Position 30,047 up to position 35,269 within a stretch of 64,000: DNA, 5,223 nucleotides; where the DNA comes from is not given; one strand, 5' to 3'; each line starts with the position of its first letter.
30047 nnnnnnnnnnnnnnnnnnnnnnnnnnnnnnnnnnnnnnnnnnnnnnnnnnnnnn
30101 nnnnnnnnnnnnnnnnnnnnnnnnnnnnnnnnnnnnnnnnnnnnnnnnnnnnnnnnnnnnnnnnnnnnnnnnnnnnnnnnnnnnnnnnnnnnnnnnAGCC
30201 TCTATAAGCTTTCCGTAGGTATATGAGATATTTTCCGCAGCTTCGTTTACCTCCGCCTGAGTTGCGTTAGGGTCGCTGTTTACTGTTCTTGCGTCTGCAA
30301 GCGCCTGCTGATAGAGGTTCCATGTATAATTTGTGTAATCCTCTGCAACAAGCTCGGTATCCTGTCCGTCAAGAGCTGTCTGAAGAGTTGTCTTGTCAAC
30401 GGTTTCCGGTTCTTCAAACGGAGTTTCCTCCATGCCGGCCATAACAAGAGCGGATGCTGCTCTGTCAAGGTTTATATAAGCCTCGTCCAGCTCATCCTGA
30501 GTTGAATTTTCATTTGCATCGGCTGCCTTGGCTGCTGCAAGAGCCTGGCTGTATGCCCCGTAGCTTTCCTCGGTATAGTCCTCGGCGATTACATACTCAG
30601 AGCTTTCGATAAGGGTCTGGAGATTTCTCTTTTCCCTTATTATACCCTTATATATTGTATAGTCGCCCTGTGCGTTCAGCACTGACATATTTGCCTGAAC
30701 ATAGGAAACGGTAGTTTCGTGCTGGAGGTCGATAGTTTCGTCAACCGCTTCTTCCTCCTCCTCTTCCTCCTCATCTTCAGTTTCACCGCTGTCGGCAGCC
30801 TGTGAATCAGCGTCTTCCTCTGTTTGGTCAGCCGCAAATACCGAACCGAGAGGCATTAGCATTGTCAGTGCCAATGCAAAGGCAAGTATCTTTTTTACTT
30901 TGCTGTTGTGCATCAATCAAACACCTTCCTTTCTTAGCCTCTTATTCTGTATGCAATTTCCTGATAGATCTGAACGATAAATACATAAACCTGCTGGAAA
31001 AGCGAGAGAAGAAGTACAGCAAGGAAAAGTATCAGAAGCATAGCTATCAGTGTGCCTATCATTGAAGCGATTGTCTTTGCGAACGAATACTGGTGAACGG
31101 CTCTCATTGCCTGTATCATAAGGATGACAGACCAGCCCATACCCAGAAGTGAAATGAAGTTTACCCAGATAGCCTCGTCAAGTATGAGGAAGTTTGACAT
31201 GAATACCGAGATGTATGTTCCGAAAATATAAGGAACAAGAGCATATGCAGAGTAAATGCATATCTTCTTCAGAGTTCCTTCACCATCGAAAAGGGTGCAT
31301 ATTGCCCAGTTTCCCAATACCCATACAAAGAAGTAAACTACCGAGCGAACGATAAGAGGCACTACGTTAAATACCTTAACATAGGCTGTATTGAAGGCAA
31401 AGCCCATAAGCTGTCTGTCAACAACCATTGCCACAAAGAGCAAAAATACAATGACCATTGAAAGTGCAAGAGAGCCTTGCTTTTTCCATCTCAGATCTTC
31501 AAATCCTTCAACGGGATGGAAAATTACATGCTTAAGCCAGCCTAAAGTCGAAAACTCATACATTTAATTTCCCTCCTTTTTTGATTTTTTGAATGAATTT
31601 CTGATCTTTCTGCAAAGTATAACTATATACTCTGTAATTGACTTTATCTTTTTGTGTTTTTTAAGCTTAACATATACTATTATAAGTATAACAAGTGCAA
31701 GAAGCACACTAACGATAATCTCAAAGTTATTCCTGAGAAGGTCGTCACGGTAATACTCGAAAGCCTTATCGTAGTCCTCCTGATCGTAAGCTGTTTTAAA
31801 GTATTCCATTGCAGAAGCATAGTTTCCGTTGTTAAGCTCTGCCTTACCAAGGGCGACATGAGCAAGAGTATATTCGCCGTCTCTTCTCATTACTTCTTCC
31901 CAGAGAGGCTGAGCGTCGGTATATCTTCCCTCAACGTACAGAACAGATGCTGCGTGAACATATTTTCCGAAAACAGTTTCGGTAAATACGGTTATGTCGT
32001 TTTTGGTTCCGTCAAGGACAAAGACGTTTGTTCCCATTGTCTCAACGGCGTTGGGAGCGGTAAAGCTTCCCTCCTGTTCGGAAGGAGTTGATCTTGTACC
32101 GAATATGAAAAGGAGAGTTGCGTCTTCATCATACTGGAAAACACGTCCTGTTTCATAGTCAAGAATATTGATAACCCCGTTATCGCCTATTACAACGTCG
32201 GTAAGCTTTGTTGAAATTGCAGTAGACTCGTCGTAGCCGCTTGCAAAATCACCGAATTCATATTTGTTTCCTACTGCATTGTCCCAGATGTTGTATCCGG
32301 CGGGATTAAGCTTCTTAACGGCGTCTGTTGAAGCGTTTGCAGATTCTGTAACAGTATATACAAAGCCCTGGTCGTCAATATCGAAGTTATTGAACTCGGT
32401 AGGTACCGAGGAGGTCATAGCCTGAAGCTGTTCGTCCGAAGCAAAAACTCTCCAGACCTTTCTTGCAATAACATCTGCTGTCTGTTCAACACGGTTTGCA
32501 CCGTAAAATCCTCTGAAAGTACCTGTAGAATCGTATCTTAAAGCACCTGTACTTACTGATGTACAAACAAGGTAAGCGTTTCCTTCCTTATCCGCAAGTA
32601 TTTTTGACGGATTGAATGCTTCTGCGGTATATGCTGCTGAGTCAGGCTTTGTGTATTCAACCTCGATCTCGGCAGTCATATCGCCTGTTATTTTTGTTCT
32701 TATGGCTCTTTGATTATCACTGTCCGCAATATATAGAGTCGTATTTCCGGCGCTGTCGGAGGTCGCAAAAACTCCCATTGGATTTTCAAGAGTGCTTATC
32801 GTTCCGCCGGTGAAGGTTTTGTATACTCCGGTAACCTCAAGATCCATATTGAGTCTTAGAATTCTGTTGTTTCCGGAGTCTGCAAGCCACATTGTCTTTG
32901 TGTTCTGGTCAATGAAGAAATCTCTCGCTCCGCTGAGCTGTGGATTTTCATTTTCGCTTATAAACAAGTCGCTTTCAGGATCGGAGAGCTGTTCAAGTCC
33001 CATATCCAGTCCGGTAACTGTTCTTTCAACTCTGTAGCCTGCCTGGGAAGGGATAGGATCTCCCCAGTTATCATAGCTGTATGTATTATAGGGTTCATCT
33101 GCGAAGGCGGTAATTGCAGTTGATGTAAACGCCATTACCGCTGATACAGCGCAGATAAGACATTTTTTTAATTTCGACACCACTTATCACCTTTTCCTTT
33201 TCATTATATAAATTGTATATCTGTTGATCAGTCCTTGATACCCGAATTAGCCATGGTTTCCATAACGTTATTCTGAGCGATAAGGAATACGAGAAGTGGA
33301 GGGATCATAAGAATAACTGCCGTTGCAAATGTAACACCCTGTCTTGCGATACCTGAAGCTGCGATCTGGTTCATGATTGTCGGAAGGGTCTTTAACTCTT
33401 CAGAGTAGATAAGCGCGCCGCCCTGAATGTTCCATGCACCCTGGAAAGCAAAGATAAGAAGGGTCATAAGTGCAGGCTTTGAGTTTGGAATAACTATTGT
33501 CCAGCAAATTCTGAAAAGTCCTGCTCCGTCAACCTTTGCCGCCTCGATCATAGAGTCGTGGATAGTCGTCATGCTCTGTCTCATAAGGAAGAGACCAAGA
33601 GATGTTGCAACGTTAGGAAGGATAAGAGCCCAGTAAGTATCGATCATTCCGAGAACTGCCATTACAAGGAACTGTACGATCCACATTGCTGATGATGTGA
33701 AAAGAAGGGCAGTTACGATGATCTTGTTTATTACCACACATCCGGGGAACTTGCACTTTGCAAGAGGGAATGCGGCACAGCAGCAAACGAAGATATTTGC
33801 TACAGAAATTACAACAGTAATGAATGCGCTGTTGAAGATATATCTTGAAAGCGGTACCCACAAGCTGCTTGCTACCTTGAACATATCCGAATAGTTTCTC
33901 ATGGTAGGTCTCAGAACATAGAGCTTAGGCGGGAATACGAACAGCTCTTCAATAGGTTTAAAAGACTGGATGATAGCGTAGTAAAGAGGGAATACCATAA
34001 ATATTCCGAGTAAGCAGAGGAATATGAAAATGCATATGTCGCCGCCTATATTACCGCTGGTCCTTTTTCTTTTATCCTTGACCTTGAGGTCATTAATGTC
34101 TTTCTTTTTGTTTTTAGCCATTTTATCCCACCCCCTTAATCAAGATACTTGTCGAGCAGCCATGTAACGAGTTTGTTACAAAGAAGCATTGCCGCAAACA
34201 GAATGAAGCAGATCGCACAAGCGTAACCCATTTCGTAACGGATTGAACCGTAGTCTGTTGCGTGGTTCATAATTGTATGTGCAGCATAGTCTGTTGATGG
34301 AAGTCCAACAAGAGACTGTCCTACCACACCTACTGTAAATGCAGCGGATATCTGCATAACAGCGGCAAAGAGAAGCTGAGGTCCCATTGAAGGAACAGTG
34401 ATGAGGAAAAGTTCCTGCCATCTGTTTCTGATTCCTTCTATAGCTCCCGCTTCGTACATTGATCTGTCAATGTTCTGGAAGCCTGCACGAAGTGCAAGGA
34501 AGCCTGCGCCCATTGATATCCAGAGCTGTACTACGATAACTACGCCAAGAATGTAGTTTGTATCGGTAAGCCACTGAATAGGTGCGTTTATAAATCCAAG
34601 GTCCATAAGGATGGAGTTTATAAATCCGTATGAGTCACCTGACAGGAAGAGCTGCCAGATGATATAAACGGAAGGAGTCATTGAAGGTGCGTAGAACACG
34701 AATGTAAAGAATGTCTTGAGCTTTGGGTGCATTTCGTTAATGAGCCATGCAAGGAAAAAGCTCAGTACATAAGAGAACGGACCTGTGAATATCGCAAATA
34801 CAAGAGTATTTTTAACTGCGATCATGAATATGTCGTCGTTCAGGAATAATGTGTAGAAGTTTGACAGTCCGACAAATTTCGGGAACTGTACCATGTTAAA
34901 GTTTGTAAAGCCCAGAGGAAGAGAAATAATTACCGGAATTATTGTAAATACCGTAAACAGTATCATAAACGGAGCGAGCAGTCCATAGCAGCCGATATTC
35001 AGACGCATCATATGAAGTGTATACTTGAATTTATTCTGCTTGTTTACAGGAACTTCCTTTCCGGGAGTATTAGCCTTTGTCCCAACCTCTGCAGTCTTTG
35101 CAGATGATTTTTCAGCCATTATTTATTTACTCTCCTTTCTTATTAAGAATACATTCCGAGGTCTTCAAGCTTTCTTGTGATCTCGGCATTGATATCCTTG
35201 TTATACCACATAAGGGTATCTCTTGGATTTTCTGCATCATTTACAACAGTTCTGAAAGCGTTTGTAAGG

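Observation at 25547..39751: Ten-gene, 14-kb operon: two MalFG-type permease pairs, one giant CBM-fused binding protein, three embedded envelope proteins, two non-cognate ATPases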

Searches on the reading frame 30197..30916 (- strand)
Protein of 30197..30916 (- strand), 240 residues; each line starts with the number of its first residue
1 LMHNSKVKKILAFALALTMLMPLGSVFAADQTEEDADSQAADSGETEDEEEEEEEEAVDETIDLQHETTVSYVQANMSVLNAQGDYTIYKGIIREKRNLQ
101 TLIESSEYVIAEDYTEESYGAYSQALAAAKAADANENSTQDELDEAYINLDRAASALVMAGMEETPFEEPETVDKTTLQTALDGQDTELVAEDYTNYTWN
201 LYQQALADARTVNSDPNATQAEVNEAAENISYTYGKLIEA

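Call 68: search_protein_families(library=pfam, proteins=[window:30197-30916:-], max_evalue=5)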
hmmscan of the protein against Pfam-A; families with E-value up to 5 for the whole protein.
window:30197-30916:- (240 aa): 2 families
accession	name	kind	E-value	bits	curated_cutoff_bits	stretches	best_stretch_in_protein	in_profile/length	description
PF07554.19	FIVAR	-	1.1e-14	55.2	29.2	2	174-232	1-65/71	FIVAR domain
PF13985.11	YbgS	-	0.016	15.8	27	2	8-60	2-58/124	YbgS-like protein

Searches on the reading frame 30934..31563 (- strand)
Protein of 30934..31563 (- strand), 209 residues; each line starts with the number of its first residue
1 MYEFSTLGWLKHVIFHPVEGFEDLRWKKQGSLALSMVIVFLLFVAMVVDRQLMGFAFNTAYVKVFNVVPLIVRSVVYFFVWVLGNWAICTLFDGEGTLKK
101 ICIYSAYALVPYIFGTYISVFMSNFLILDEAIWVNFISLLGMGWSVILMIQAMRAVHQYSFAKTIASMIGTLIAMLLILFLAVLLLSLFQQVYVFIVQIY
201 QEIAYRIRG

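Call 4: search_protein_families(library=pfam, proteins=[window:30934-31563:-], max_evalue=0.01)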
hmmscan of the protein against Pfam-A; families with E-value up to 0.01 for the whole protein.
window:30934-31563:- (209 aa): 1 family
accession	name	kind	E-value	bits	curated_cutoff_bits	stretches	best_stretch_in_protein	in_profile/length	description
PF04893.22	Yip1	-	5.1e-16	59.5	28.6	1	11-181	1-172/173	Yip1 domain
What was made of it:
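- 30934..31563 (-): Y: Yip1-family membrane protein with 5 TM helices. Its start abuts the stop of N. Pfam Yip1 59.5 bits (call 4).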

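Call 5: search_protein_families(library=ncbifam, proteins=[window:30934-31563:-], max_evalue=0.01)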
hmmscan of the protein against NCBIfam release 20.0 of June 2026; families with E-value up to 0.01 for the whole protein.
window:30934-31563:- (209 aa): 0 families

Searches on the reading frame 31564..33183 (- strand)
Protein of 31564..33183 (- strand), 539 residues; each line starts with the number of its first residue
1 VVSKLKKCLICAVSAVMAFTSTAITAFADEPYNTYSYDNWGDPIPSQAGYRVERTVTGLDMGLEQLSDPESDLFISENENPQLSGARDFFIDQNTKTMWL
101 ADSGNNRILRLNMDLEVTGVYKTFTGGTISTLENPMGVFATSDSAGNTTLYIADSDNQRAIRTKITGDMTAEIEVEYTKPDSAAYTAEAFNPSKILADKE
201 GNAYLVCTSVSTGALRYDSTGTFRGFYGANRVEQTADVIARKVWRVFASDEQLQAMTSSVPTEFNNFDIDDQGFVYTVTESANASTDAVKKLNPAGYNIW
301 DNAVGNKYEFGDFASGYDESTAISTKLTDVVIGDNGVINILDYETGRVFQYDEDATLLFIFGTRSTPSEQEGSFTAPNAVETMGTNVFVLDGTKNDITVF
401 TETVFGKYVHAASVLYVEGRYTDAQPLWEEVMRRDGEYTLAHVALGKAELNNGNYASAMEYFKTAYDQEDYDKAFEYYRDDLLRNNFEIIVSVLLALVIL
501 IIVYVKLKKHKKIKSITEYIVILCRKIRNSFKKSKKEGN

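Call 4: search_protein_families(library=pfam, proteins=[window:31564-33183:-], max_evalue=0.01)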
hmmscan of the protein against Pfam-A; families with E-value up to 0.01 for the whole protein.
window:31564-33183:- (539 aa): 6 families
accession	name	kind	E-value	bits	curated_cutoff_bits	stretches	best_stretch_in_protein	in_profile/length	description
PF13432.12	TPR_16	-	5.6e-08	33.5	32.7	1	412-468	4-60/65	Tetratricopeptide repeat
PF01436.27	NHL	-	1.6e-05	25.1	20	0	328-351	5-28/28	NHL repeat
PF14559.12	TPR_19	-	4e-05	24.3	25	1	418-464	4-50/68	Tetratricopeptide repeat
PF07719.23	TPR_2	-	6.7e-05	23.2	27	0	441-466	3-28/34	Tetratricopeptide repeat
PF13428.12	TPR_14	-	0.00071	20.5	23.5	0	441-472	3-34/44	Tetratricopeptide repeat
PF13424.12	TPR_12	-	0.0049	17.5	30.1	0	408-467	6-73/77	Tetratricopeptide repeat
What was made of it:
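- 31564..33183 (-): N: type-I membrane protein. Layout: signal peptide, PknD-like NHL beta-propeller, TPR, one C-terminal TM helix (about residues 482-505), and a Lys-rich cytoplasmic tail. Pfam NHL and TPR_16 (call 4).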

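Call 5: search_protein_families(library=ncbifam, proteins=[window:31564-33183:-], max_evalue=0.01)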
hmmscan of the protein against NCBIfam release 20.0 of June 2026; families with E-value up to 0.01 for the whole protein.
window:31564-33183:- (539 aa): 3 families
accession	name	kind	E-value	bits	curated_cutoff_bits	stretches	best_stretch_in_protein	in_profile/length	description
NF053768.1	CIS12_fam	equivalog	0.00017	20.5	860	1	320-401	39-114/715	CIS12 family contractile injection system protein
NF033920.0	C39_PA2778_fam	equivalog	0.0009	18.7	150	1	407-471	158-222/255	PA2778 family cysteine peptidase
NF004487.0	PRK05815.3-5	equivalog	0.0083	15.5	224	0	487-526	28-66/269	F0F1 ATP synthase subunit A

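Call 78: search_solved_structures(query=window:31567-33183:-, max_evalue=1)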
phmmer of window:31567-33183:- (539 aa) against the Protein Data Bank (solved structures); distinct sequences matched with E-value up to 1: 38.
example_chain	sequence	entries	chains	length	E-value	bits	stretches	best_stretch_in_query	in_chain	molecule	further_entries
6f0s_A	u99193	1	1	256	5.2e-10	41.9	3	94-164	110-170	Pizza6-SYW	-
7zqg_A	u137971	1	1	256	3.9e-08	35.7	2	94-164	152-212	Pizza6-KSH-TSH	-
6i37_A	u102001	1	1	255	4.1e-08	35.6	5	94-164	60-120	nv1Pizza6-AYW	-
6i38_A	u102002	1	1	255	4.4e-08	35.5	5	95-164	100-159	nv2Pizza6-AYW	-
7zq2_A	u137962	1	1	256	4.7e-08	35.4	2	94-164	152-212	Pizza6-RSH-TSH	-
6i3b_A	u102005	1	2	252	5.4e-08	35.2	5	94-164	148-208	cPizza6-AYW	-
6i39_A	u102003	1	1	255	6.2e-08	35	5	94-164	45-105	v31Pizza6-AYW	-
7zpw_A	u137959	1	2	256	6.5e-08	34.9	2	94-164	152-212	Pizza6-TSK-TSH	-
6f0q_A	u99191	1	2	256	6.7e-08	34.9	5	94-164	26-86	Pizza6-AYW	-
7zph_A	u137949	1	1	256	9.4e-08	34.4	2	94-164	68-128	Pizza6-TNK-RSH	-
7zpz_A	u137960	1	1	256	1.6e-07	33.7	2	94-164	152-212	Pizza6-TSR-TSH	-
7zcj_A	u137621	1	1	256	1.7e-07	33.5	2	94-164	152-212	Pizza6-TNH-TSH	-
6i3a_A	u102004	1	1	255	1.4e-06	30.6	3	94-164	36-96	v22Pizza6-AYW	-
8pkr_A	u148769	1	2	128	0.021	16.7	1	97-166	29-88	non-specific serine/threonine protein kinase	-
6vl6_A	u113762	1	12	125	0.035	16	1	431-482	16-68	T33_dn2A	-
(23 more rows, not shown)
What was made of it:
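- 31564..33183 (-): PDB sequence hits to Pizza6 and PknD-type propellers (call 78).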

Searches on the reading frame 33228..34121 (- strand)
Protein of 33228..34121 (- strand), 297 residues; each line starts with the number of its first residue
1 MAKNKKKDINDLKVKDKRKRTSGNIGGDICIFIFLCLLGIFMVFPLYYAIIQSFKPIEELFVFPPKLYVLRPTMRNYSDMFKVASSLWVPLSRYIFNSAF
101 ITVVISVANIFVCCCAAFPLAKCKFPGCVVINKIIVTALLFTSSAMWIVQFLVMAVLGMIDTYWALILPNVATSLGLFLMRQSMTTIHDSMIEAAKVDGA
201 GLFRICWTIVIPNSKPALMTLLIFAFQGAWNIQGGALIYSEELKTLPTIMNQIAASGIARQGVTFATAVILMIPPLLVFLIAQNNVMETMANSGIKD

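Call 4: search_protein_families(library=pfam, proteins=[window:33228-34121:-], max_evalue=0.01)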
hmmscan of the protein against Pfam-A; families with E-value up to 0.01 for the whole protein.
window:33228-34121:- (297 aa): 1 family
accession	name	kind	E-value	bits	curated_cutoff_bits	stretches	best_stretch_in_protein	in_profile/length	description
PF00528.27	BPD_transp_1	-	4.8e-09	36.6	26.4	1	138-284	25-176/184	Binding-protein-dependent transport system inner membrane component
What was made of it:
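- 33228..34121 (-): G1: MalG/UgpE-like permease, first pair. Pfam BPD_transp_1 36.6 bits (call 4).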

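Call 5: search_protein_families(library=ncbifam, proteins=[window:33228-34121:-], max_evalue=0.01)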
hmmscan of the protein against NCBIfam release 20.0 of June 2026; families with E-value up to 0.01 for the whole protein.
window:33228-34121:- (297 aa): 10 families
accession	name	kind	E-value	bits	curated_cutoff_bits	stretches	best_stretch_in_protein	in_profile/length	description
NF008210.0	PRK10973.1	equivalog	8e-25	88.1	297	1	31-292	12-278/281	sn-glycerol-3-phosphate ABC transporter permease UgpE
NF040932.1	ABC_arch_GlcU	equivalog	7.8e-18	65.1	340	1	32-282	6-256/272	glucose ABC transporter permease GlcU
NF008231.0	PRK10998.1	equivalog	3.8e-11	43.1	261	1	89-297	79-296/296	maltose ABC transporter permease MalG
NF040931.1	ABC_arch_GlcT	equivalog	5.7e-06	26.2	360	1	163-226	143-212/278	glucose ABC transporter permease GlcT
TIGR01581.1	Mo_ABC_porter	hypoth_equivalog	1.7e-05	24.4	210.3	1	91-276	18-222/225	ABC transporter permease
NF011624.0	PRK15050.1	equivalog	0.00013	21.2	247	1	176-276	173-276/297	2-aminoethylphosphonate ABC transporter permease subunit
TIGR03226.1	PhnU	equivalog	0.00025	20.6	283.45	1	182-274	200-292/311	2-aminoethylphosphonate ABC transporter permease subunit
NF006939.0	PRK09421.1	equivalog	0.00089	18.7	262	0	100-239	17-171/230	molybdate ABC transporter permease subunit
NF007047.0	PRK09500.1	equivalog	0.0011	18.6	326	1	94-261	59-229/257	spermidine/putrescine ABC transporter permease PotC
TIGR02141.1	modB_ABC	equivalog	0.0024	17.5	182.6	1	139-239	56-158/208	molybdate ABC transporter permease subunit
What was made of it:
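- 33228..34121 (-): UgpE E 8e-25 (call 5).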

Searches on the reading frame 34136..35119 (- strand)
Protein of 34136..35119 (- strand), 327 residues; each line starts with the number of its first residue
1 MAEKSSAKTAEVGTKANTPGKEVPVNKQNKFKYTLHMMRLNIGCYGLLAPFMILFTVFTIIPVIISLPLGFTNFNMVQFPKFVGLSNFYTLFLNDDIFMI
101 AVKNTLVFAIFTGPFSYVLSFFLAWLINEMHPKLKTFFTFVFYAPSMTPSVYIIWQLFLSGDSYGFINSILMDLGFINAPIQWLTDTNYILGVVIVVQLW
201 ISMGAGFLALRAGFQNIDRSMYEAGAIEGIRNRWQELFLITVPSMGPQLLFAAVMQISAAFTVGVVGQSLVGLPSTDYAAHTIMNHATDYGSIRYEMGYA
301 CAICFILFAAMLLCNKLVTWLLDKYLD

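Call 4: search_protein_families(library=pfam, proteins=[window:34136-35119:-], max_evalue=0.01)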
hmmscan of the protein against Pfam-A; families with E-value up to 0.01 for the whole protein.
window:34136-35119:- (327 aa): 0 families

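Call 5: search_protein_families(library=ncbifam, proteins=[window:34136-35119:-], max_evalue=0.01)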
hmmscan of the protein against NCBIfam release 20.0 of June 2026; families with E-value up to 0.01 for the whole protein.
window:34136-35119:- (327 aa): 6 families
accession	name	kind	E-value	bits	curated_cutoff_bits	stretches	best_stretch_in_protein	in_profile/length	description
NF007852.0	PRK10561.1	equivalog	1.5e-14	54.5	335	1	40-267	10-235/295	sn-glycerol-3-phosphate ABC transporter permease UgpA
NF007044.0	PRK09497.1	equivalog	3.7e-12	46.3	348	1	55-314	19-269/285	spermidine/putrescine ABC transporter permease PotB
NF040931.1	ABC_arch_GlcT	equivalog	6.3e-12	45.7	360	1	52-311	5-262/278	glucose ABC transporter permease GlcT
TIGR01581.1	Mo_ABC_porter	hypoth_equivalog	4.6e-06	26.3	210.3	1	86-283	8-192/225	ABC transporter permease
NF007963.0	PRK10683.1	equivalog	8.3e-06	25.4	489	1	47-250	44-242/317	putrescine ABC transporter permease PotH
NF006939.0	PRK09421.1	equivalog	0.00034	20.1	262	1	101-260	11-161/230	molybdate ABC transporter permease subunit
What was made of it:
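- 34136..35119 (-): F1: MalF/UgpA-like permease, first pair, with an EAA loop. NCBIfam UgpA E 1.5e-14 (call 5).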
